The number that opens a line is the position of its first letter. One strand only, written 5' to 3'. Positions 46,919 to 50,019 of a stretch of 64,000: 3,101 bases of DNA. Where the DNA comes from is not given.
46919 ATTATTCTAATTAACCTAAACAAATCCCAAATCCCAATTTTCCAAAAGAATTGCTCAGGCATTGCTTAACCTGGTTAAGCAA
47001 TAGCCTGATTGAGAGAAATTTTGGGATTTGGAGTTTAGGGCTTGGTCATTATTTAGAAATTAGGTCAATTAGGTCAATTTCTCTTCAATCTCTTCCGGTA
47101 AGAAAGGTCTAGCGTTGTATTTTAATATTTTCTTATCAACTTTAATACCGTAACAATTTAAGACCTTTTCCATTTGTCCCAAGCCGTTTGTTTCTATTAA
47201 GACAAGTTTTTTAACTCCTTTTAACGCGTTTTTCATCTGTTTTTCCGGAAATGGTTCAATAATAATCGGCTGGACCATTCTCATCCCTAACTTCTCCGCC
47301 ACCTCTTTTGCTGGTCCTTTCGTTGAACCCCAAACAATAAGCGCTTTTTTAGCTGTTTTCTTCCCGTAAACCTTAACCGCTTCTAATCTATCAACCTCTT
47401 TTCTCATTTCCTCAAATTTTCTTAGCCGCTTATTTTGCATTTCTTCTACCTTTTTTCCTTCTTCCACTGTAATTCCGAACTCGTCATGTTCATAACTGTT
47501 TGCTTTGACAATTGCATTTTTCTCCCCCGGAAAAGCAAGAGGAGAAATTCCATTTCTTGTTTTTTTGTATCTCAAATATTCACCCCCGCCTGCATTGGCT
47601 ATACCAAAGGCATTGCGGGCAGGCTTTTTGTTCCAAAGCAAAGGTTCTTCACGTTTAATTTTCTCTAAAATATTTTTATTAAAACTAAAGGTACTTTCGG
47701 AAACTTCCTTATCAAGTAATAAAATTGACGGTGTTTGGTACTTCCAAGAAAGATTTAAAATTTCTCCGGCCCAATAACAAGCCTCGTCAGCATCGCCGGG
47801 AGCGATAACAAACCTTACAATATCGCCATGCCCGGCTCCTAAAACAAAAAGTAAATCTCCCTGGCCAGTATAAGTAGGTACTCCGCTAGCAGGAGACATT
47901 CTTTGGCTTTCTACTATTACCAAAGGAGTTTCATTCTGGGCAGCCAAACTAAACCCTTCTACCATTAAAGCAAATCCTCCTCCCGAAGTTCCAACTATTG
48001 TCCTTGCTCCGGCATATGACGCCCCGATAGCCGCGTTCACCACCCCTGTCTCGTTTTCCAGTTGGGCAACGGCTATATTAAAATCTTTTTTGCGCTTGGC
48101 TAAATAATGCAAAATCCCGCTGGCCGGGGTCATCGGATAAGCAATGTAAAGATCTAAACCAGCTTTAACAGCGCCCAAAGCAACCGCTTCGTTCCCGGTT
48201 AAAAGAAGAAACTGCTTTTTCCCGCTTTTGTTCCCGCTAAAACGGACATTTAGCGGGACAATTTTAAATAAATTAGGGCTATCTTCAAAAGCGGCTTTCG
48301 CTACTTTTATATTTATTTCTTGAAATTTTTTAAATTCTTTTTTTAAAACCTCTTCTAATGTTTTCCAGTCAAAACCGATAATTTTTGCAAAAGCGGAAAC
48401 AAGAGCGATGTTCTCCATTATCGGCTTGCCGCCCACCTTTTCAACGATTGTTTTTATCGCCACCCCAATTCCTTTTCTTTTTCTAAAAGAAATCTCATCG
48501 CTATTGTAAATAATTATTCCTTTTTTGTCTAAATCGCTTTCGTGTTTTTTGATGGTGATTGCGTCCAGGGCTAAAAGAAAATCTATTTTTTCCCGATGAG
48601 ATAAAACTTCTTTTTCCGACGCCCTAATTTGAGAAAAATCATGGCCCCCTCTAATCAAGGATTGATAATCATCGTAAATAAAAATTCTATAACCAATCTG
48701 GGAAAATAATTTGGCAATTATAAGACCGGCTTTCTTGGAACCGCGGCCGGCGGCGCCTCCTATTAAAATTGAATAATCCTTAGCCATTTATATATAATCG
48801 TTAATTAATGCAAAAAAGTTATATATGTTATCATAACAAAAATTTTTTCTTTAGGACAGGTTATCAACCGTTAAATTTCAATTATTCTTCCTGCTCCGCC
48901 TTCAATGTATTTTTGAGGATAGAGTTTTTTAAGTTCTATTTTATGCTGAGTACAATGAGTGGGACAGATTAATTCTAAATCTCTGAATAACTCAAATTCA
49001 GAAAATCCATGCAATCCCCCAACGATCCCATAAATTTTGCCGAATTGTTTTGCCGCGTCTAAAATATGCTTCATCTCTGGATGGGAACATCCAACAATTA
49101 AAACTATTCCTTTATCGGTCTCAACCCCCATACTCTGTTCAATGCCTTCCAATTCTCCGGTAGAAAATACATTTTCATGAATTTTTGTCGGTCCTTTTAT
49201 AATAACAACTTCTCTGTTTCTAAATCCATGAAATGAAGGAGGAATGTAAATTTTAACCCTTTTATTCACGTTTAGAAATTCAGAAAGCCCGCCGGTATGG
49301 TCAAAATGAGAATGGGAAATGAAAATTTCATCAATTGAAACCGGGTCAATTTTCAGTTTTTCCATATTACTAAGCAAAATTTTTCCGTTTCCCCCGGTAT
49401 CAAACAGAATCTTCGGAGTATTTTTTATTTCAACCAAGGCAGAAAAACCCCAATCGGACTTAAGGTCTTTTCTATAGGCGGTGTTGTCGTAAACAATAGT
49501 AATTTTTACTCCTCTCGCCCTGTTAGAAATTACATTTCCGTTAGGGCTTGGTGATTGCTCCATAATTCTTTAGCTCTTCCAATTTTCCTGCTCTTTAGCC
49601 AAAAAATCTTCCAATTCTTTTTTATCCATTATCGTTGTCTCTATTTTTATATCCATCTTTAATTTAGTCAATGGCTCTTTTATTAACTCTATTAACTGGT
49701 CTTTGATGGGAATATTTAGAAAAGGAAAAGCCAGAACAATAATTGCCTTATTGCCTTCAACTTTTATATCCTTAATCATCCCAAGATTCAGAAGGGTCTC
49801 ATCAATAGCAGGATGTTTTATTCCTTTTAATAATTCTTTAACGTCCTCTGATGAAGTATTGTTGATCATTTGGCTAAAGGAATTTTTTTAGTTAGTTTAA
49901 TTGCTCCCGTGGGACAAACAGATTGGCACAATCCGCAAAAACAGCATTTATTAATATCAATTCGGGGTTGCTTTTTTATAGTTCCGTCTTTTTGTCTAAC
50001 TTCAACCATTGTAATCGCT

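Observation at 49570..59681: Mrp-antiporter plus hydrogenase-like (Mbh/Ehr-type) membrane complex with a cysteine-less large subunit, next to POR and Fe-S maturation genes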

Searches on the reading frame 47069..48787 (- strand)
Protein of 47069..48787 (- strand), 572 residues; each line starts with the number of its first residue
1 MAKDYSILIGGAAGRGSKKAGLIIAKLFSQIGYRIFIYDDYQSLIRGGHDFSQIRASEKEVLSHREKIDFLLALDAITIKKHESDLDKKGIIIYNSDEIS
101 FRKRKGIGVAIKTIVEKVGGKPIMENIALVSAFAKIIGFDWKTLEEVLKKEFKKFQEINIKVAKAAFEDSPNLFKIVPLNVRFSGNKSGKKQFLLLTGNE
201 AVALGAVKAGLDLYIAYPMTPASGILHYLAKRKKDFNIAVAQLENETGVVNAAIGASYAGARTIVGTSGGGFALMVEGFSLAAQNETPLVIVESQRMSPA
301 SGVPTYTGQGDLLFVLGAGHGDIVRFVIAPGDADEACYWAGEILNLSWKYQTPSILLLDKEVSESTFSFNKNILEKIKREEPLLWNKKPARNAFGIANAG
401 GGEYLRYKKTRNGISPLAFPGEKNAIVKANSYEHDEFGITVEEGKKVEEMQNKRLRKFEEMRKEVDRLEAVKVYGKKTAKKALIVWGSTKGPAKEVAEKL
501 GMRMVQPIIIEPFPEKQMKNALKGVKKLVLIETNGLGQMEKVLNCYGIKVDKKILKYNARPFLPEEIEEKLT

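Call 4: search_protein_families(library=pfam, proteins=[window:47069-48787:-], max_evalue=0.01)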
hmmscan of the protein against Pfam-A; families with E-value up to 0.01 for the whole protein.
window:47069-48787:- (572 aa): 4 families
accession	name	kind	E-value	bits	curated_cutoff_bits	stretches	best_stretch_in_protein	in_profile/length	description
PF01855.24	POR_N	-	2.8e-42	145.5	27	1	205-448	2-226/231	Pyruvate flavodoxin/ferredoxin oxidoreductase, thiamine diP-bdg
PF01558.24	POR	-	2.8e-28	99.7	27.4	1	13-168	1-173/173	Pyruvate ferredoxin/flavodoxin oxidoreductase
PF17147.9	PFOR_II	-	2.4e-05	25.1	27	1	479-538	1-66/102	Pyruvate:ferredoxin oxidoreductase core domain II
PF02776.23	TPP_enzyme_N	-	0.00011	22.4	26.8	1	197-302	2-106/119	Thiamine pyrophosphate enzyme, N-terminal TPP binding domain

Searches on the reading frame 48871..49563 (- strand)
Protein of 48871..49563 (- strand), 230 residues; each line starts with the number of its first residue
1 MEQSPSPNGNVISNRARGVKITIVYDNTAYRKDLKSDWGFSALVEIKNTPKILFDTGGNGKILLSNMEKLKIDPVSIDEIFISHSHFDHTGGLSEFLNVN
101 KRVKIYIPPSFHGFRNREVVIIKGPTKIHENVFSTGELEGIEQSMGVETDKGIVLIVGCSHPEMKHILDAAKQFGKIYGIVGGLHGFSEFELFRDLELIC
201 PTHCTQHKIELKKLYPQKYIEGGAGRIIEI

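Call 4: search_protein_families(library=pfam, proteins=[window:48871-49563:-], max_evalue=0.01)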
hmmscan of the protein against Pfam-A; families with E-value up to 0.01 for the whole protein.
window:48871-49563:- (230 aa): 3 families
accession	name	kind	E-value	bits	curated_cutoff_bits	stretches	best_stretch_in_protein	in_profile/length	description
PF00753.33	Lactamase_B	-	2.9e-11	44.1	22.7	1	41-128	8-95/196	Metallo-beta-lactamase superfamily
PF12706.13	Lactamase_B_2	-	3.1e-06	27.3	27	1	52-112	3-67/200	Beta-lactamase superfamily domain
PF19583.5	ODP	-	0.00051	20.4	27.2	1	47-114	10-78/194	ODP family beta lactamase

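Call 41: search_protein_families(library=ncbifam, proteins=[window:48871-49563:-], max_evalue=0.001)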
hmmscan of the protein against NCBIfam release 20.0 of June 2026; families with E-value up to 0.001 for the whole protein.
window:48871-49563:- (230 aa): 18 families
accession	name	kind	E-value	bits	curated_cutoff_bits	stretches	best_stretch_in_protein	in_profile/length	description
TIGR02651.1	RNase_Z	equivalog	1.3e-08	34.3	292.95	1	41-117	20-98/302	ribonuclease Z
NF041257.1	GntH_guanitoxin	equivalog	8.3e-08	31.5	333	1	36-97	28-88/374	guanitoxin biosynthesis MBL fold metallo-hydrolase GntH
NF000801.0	PRK00055.1-3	equivalog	1.1e-07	31.3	252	1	41-99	22-76/307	ribonuclease Z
NF012229.1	bla_class_B_core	domain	1.2e-06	28.7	100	1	42-96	17-71/139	metallo-beta-lactamase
NF033105.1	bla_subclass_B3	equivalog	8.8e-06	25.2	240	1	51-96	34-81/257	subclass B3 metallo-beta-lactamase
NF040644.1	blaPAM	exception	1.1e-05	24.7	615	0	42-95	59-114/287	PAM family subclass B3 metallo-beta-lactamase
NF002558.0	PRK02126.1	subfamily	1.4e-05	24.3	315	1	51-110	29-85/345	ribonuclease Z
NF040874.1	blaPJM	exception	1.5e-05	24.7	630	1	24-97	46-117/301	PJM family subclass B3 metallo-beta-lactamase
NF000439.2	blaAIM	exception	1.5e-05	24.7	675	1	24-97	46-117/303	AIM family subclass B3 metallo-beta-lactamase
NF040469.1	blaEFM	exception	4.6e-05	22.7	610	1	39-93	69-125/302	EFM family subclass B3 metallo-beta-lactamase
NF008580.0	PRK11539.1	equivalog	5.5e-05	21.7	969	1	43-108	516-585/758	ComEC family protein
NF000469.2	CAR_gen_B3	exception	6.2e-05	22.1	500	1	52-96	86-132/311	CAR family subclass B3 metallo-beta-lactamase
NF047896.1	blaMIM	exception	7.8e-05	22.2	640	1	38-96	68-128/306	MIM family subclass B3 metallo-beta-lactamase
NF040468.1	blaECM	exception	8.7e-05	21.9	640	1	39-95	70-128/303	ECM family subclass B3 metallo-beta-lactamase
NF002553.0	PRK02113.1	equivalog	9.1e-05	22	386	1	41-100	37-90/252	MBL fold metallo-hydrolase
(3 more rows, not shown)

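Call 52: find_homologous_proteins(query=window:48871-49563:-, max_evalue=0.00001)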
Query window:48871-49563:- (230 aa): 3581 proteins with E <= 0.00001 among 4068 candidates; the best 120 are listed.
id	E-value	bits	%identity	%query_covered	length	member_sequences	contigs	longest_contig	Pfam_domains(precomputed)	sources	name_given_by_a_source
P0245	1.8e-151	520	100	100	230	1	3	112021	PF12706.14,PF23023.2,PF00753.34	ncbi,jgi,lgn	-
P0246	1.6e-120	419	84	92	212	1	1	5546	PF12706.14,PF23023.2,PF00753.34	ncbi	-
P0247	3.4e-119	415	83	92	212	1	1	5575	PF12706.14,PF23023.2,PF00753.34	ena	-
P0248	5.1e-119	414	83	92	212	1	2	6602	PF12706.14,PF23023.2,PF00753.34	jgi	-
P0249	1.7e-118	412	83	92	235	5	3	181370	PF12706.14,PF23023.2,PF00753.34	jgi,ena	-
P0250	3.3e-118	411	83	92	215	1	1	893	PF12706.14,PF23023.2,PF00753.34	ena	-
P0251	8.8e-117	407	81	92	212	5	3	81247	PF12706.14,PF23023.2,PF00753.34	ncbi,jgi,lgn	-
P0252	2.4e-116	405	81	92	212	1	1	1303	PF12706.14,PF23023.2,PF00753.34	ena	-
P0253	3.0e-116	405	81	92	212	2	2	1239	PF12706.14,PF23023.2,PF00753.34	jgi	jgi:7,8-dihydropterin-6-yl-methyl-4-(beta-D-ribofuranosyl)aminobenzene 5'-phosphate synthase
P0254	4.3e-116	404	81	92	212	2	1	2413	PF23023.2,PF00753.34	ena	-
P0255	5.3e-116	404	79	93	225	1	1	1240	PF12706.14,PF23023.2,PF00753.34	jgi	-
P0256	5.4e-116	404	79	92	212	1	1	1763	PF12706.14,PF23023.2,PF00753.34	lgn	-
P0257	8.3e-116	403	77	96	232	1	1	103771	PF12706.14,PF23023.2,PF00753.34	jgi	jgi:7,8-dihydropterin-6-yl-methyl-4-(beta-D-ribofuranosyl)aminobenzene 5'-phosphate synthase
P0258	9.6e-116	403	81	92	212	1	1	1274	PF12706.14,PF23023.2,PF00753.34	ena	-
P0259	1.1e-115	403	82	92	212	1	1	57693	PF12706.14,PF23023.2,PF00753.34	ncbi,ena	-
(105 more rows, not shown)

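Call 72: predict_structure(alignment_id=A2)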
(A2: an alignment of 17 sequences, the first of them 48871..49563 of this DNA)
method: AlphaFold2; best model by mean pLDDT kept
length: 230 residues; sequences in the alignment: 17
mean_pLDDT: 86.7   pTM: 0.86
mean pLDDT of the five models: 86.7, 86.2, 81.1, 77.7, 72.7
residues with pLDDT >= 90: 146; 70-90: 59; 50-70: 9; < 50: 16
segments of 3 or more residues with pLDDT < 50: 1-16
pLDDT, mean of each block of 10 residues (from residue 1): 35 56 96 94 95 95 98 97 81 92 92 78 94 90 92 89 82 94 81 89 87 93 96
secondary structure, 60 per line:
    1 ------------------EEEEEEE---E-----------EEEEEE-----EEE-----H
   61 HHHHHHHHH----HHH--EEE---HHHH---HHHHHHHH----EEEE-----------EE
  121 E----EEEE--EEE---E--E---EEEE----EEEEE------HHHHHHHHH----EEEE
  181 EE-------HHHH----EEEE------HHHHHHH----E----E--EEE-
elements in order: E19-25 E41-46 E52-54 H60-69 E79-81 H85-88 H92-99 E104-107 E119-121 E126-129 E132-134 E145-148 E153-157 H164-172 E177-182 H190-193 E198-201 H208-214 E227-229

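Call 74: fold_search(model_id=the predicted structure, library=pdb)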
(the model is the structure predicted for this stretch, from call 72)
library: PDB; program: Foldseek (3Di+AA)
matches with E <= 10: 999; with E <= 0.001: 305
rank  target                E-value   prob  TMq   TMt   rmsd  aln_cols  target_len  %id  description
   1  7dck_B                2.2e-23  1.00  0.86  0.82   2.2       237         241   34  Crystal structure of phosphodiesterase tw9814 (released 2021-10-27)
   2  7dck_A                4.8e-23  1.00  0.85  0.80   2.3       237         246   33  Crystal structure of phosphodiesterase tw9814 (released 2021-10-27)
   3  2p4z_A                5.0e-19  1.00  0.78  0.66   6.2       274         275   21  A Ferredoxin-like Metallo-beta-lactamase Superfamily Protein from Thermoanaerobacter tengcongensis (released 2008-03-18)
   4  2p4z_B                2.4e-18  1.00  0.78  0.66   5.8       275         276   21  A Ferredoxin-like Metallo-beta-lactamase Superfamily Protein from Thermoanaerobacter tengcongensis (released 2008-03-18)
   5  3h3e                  2.2e-15  1.00  0.71  0.65   5.7       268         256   26  Crystal structure of Tm1679, A METAL-DEPENDENT HYDROLASE OF THE BETA-LACTAMASE SUPERFAMILY (released 2009-07-14)
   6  1zkp_A                7.4e-10  1.00  0.63  0.59   5.1       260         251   13  1.5A Resolution Crystal Structure of a Metallo Beta Lactamase Family Protein, the ELAC Homolgue of Bacillus anthracis, (released 2005-06-21)
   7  1zkp_B                2.2e-09  1.00  0.66  0.61   4.8       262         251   14  1.5A Resolution Crystal Structure of a Metallo Beta Lactamase Family Protein, the ELAC Homolgue of Bacillus anthracis, (released 2005-06-21)
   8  7u2r                  2.7e-09  1.00  0.57  0.54   5.8       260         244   13  Structure of Paenibacillus sp. J14 Apyc1 (released 2022-04-20)
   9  7u2s_A                3.6e-09  1.00  0.57  0.54   6.0       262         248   16  Structure of Paenibacillus xerothermodurans Apyc1 in the apo state (released 2022-04-20)
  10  1zkp_C                5.5e-09  1.00  0.64  0.60   5.0       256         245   14  1.5A Resolution Crystal Structure of a Metallo Beta Lactamase Family Protein, the ELAC Homolgue of Bacillus anthracis, (released 2005-06-21)
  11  1y44_A                8.0e-09  1.00  0.64  0.56   5.2       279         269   14  Crystal structure of RNase Z (released 2005-01-25)
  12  6kns_A                1.2e-08  1.00  0.66  0.62   4.5       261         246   11  Crystal structure of the metallo-beta-lactamase fold protein YhfI from Bacillus subtilis (space group I4122) (released 2019-09-18)
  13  6knt_B                1.2e-08  1.00  0.61  0.58   5.6       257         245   11  Crystal structure of the metallo-beta-lactamase fold protein YhfI from Bacillus subtilis (space group P4332) (released 2019-09-18)
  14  7u2s_B                1.2e-08  1.00  0.57  0.54   5.9       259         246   16  Structure of Paenibacillus xerothermodurans Apyc1 in the apo state (released 2022-04-20)
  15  8gyg_A                1.5e-08  1.00  0.54  0.45   9.8       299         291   16  Purification ,Crystallization and X-ray Diffraction analysis of a novel arysulfatase from Pseudoalteromonas atlantica  (released 2023-10-18)
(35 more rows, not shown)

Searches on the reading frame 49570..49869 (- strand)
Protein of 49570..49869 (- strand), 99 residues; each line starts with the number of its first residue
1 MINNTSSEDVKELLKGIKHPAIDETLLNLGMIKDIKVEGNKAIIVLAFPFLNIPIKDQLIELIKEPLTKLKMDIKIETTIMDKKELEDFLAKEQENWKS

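Call 4: search_protein_families(library=pfam, proteins=[window:49570-49869:-], max_evalue=0.01)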
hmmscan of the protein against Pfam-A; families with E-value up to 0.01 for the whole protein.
window:49570-49869:- (99 aa): 1 family
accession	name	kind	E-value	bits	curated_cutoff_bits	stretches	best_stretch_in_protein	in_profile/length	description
PF01883.24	FeS_assembly_P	-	1e-07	32.5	23.5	1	8-72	2-66/73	Iron-sulfur cluster assembly protein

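Call 41: search_protein_families(library=ncbifam, proteins=[window:49570-49869:-], max_evalue=0.001)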
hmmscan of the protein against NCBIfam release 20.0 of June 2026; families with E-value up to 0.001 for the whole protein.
window:49570-49869:- (99 aa): 1 family
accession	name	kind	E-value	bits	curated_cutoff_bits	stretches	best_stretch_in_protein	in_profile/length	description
NF041868.1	paad_haloarch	equivalog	0.00073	19.6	180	1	8-69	29-90/127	1,2-phenylacetyl-CoA epoxidase subunit PaaD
